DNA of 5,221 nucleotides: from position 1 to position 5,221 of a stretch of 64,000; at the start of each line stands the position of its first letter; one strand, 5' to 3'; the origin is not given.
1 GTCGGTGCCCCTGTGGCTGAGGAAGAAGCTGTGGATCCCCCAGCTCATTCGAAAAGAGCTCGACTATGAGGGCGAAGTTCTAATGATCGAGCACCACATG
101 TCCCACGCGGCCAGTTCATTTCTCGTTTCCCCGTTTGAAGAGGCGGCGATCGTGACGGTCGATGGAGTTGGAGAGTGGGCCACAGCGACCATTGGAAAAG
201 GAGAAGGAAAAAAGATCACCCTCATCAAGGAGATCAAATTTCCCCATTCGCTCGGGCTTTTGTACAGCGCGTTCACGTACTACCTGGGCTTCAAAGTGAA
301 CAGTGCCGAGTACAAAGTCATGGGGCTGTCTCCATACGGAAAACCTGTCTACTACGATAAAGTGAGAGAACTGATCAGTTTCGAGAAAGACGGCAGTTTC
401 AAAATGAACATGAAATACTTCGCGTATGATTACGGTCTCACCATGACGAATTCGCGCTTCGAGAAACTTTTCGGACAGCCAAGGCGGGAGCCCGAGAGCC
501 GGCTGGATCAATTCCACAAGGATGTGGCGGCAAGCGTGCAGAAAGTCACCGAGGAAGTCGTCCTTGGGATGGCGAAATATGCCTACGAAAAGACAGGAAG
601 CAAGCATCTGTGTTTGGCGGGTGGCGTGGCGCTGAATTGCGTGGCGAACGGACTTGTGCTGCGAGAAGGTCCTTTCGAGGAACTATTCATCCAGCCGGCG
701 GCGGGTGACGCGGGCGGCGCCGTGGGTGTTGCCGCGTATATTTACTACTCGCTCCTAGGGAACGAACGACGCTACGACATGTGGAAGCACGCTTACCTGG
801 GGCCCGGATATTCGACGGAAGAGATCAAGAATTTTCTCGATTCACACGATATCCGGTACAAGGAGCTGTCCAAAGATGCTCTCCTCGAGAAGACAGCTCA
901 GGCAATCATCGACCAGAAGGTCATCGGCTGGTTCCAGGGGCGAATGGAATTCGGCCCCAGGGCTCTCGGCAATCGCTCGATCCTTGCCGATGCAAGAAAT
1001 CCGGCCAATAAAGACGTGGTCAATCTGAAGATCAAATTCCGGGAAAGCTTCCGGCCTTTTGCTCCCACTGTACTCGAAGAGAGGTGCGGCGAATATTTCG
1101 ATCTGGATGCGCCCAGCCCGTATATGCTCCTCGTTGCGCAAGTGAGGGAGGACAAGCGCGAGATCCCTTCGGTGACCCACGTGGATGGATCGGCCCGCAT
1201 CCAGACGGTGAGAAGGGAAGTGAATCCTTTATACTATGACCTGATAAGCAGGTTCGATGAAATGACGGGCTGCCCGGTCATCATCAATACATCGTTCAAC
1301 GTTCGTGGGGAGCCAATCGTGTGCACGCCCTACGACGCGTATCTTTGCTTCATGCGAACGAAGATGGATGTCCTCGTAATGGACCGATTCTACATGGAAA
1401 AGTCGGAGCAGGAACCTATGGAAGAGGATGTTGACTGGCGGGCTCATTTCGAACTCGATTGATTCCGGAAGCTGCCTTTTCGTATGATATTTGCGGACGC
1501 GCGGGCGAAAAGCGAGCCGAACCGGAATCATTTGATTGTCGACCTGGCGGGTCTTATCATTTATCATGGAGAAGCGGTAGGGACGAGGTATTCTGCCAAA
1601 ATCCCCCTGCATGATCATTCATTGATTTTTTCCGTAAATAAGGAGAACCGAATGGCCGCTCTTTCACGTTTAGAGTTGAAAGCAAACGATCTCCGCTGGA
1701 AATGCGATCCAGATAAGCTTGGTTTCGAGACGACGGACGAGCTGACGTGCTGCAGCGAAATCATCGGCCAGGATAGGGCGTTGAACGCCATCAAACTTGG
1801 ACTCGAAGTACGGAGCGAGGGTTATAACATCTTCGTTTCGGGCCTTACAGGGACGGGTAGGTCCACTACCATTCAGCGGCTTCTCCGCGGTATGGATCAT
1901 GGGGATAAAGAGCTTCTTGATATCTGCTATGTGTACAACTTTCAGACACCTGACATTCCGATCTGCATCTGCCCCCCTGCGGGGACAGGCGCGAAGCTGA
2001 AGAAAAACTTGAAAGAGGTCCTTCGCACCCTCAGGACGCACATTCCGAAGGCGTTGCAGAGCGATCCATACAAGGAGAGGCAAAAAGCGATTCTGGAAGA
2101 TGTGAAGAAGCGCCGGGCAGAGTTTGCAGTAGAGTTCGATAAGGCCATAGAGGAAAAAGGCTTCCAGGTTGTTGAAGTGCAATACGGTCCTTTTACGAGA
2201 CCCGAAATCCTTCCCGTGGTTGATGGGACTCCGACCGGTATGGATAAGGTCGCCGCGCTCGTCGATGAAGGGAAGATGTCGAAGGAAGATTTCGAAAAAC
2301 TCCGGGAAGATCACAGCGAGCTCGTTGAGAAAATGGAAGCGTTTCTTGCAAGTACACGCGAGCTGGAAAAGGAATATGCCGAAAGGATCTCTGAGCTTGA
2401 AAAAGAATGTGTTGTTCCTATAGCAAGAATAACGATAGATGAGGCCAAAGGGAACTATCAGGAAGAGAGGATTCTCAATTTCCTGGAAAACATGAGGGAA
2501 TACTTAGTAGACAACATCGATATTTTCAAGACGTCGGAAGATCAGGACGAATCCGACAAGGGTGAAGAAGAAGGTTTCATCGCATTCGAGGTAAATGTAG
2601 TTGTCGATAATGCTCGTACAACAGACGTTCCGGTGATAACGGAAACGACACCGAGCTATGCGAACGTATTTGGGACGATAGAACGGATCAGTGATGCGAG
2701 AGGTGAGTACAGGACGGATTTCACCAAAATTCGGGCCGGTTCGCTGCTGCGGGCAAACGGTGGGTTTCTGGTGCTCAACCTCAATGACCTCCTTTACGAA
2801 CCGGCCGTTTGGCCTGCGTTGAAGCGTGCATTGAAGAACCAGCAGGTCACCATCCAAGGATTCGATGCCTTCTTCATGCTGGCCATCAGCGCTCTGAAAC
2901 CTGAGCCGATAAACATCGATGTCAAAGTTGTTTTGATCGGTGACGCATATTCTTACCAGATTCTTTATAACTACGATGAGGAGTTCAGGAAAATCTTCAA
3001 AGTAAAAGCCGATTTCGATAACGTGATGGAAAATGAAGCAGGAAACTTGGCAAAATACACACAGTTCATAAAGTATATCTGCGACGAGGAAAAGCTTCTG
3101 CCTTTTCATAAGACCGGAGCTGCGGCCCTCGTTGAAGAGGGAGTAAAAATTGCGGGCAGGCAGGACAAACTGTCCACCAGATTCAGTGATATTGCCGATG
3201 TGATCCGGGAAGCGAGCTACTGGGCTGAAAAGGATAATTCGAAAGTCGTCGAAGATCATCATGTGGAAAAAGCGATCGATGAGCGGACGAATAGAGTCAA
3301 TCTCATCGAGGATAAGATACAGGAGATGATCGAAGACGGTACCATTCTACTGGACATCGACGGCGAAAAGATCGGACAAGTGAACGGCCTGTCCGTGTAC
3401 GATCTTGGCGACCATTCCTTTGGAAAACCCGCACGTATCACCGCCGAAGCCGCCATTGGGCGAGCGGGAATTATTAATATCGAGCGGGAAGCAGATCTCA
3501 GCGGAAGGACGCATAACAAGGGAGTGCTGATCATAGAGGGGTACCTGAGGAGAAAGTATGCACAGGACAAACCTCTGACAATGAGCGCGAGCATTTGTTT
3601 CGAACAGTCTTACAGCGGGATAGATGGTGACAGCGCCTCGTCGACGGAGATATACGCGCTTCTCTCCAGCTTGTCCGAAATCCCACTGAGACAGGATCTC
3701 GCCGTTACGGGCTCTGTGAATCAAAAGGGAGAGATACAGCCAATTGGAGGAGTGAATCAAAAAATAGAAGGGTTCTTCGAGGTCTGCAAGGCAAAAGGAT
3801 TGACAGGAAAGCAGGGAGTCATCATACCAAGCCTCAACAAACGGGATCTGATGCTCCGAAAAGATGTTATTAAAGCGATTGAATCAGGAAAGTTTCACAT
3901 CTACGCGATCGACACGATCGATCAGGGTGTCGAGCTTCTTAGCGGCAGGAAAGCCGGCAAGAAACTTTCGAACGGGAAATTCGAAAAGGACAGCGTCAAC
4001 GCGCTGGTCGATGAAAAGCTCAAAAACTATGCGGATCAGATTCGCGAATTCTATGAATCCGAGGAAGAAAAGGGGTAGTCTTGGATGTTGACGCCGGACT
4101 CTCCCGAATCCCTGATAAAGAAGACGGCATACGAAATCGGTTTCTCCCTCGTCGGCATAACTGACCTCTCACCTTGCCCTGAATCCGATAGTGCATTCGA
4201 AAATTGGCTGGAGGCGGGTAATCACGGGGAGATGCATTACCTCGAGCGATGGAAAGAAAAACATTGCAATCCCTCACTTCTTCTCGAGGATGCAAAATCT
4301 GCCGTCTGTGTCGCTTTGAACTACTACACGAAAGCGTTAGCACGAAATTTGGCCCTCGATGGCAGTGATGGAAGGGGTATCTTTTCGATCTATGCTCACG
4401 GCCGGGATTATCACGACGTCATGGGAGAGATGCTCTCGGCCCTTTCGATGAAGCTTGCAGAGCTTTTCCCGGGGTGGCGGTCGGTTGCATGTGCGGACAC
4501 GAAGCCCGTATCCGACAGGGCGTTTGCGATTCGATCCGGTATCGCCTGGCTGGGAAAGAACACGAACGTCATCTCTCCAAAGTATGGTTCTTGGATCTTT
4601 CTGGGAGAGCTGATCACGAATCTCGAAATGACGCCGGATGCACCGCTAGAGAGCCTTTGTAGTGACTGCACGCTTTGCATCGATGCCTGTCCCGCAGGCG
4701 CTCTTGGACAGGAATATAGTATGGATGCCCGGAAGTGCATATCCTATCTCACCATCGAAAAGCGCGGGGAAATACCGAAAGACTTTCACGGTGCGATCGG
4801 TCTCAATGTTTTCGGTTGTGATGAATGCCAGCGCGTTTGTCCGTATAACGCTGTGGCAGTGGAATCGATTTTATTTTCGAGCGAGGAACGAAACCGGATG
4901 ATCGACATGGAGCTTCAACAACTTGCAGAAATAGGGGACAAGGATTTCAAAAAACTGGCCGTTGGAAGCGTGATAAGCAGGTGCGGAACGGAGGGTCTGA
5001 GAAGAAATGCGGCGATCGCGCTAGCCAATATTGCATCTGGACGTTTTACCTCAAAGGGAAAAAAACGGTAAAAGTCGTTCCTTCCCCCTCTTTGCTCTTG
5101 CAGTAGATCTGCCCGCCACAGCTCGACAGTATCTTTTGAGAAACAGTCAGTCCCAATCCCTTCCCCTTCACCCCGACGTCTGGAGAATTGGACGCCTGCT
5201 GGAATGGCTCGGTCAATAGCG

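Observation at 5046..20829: Operon coupling a 3209-aa T9SS-type surface protein to a PorV/PorP-like barrel and a complete partner-switching module plus a GAF histidine kinase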

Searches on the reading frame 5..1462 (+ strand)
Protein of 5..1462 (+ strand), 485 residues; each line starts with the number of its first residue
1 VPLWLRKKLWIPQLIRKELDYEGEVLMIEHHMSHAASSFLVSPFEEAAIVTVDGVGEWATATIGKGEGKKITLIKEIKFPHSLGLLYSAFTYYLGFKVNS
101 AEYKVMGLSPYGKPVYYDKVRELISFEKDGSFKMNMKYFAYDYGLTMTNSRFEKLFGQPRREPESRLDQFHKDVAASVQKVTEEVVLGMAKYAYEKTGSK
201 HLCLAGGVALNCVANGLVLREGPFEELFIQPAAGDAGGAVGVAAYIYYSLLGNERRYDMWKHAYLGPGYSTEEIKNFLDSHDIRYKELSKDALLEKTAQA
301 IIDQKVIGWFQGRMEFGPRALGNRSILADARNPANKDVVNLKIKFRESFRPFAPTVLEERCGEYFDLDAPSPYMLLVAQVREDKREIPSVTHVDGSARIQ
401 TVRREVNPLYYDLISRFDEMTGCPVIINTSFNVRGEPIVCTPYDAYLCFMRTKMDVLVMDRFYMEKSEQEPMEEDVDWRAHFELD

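Call 11: search_protein_families(library=pfam, proteins=[window:5-1462:+], max_evalue=0.001)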
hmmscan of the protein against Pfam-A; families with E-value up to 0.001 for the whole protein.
window:5-1462:+ (485 aa): 2 families
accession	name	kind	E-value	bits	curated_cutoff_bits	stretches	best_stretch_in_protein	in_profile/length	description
PF16861.10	Carbam_trans_C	-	9.7e-75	250.2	27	1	298-466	1-170/170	Carbamoyltransferase C-terminus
PF02543.21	Carbam_trans_N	-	1.2e-66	225.9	24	1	21-243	123-345/346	Carbamoyltransferase N-terminus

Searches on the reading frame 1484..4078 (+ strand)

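Call 11: search_protein_families(library=pfam, proteins=[window:1484-4078:+], max_evalue=0.001)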
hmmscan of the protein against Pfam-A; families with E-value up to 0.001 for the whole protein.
window:1484-4078:+ (864 aa): 4 families
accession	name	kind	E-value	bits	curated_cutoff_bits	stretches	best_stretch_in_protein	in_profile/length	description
PF13654.12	AAA_32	-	1e-48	165.1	21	1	382-512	3-133/133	LonB-like, AAA domain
PF20436.4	LonB_AAA-LID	-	5.3e-25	87.7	22.4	1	540-604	1-65/65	Archaeal LonB, AAA+ ATPase LID domain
PF05362.19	Lon_C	-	4.2e-10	40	21.1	1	714-814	108-197/205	Lon protease (S16) C-terminal proteolytic domain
PF20437.3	LonC_helical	-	5.9e-10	39.4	24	1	146-178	1-33/34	Lon-like LonC helical domain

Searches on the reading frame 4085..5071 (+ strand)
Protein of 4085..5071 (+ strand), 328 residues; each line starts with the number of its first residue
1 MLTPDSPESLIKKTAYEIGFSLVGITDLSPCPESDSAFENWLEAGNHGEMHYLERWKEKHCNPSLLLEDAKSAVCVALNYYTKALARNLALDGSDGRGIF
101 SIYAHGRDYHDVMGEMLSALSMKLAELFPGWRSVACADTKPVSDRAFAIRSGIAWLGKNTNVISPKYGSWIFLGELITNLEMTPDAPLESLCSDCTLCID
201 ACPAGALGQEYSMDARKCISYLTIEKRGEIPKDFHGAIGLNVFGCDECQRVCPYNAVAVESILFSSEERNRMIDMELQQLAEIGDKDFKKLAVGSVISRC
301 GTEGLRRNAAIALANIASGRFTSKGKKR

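Call 11: search_protein_families(library=pfam, proteins=[window:4085-5071:+], max_evalue=0.001)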
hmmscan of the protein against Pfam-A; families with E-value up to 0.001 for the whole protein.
window:4085-5071:+ (328 aa): 9 families
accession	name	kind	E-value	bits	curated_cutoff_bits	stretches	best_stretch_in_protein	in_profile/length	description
PF13484.11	Fer4_16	-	2.9e-20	73.2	30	1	192-255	2-66/66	4Fe-4S double cluster binding domain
PF08331.15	QueG_DUF1730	-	6.4e-16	58.5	25.1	1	61-139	2-77/77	Epoxyqueuosine reductase QueG, DUF1730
PF13237.11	Fer4_10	-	4.1e-06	27.1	25.5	0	190-210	7-29/53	4Fe-4S dicluster domain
PF00037.32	Fer4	-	9.1e-06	25.7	21.1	0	189-207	5-23/24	4Fe-4S binding domain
PF12838.12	Fer4_7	-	9.4e-06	26.4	27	1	192-256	2-52/52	4Fe-4S dicluster domain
PF12800.12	Fer4_4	-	0.00015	22.3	24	0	190-205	2-17/17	4Fe-4S binding domain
PF12837.12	Fer4_6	-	0.00017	21.8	25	0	190-207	7-24/24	4Fe-4S binding domain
PF14697.11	Fer4_21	-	0.0004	20.9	35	0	189-204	38-53/59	4Fe-4S dicluster domain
PF13187.11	Fer4_9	-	0.00084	19.8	27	0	192-256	2-51/52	4Fe-4S dicluster domain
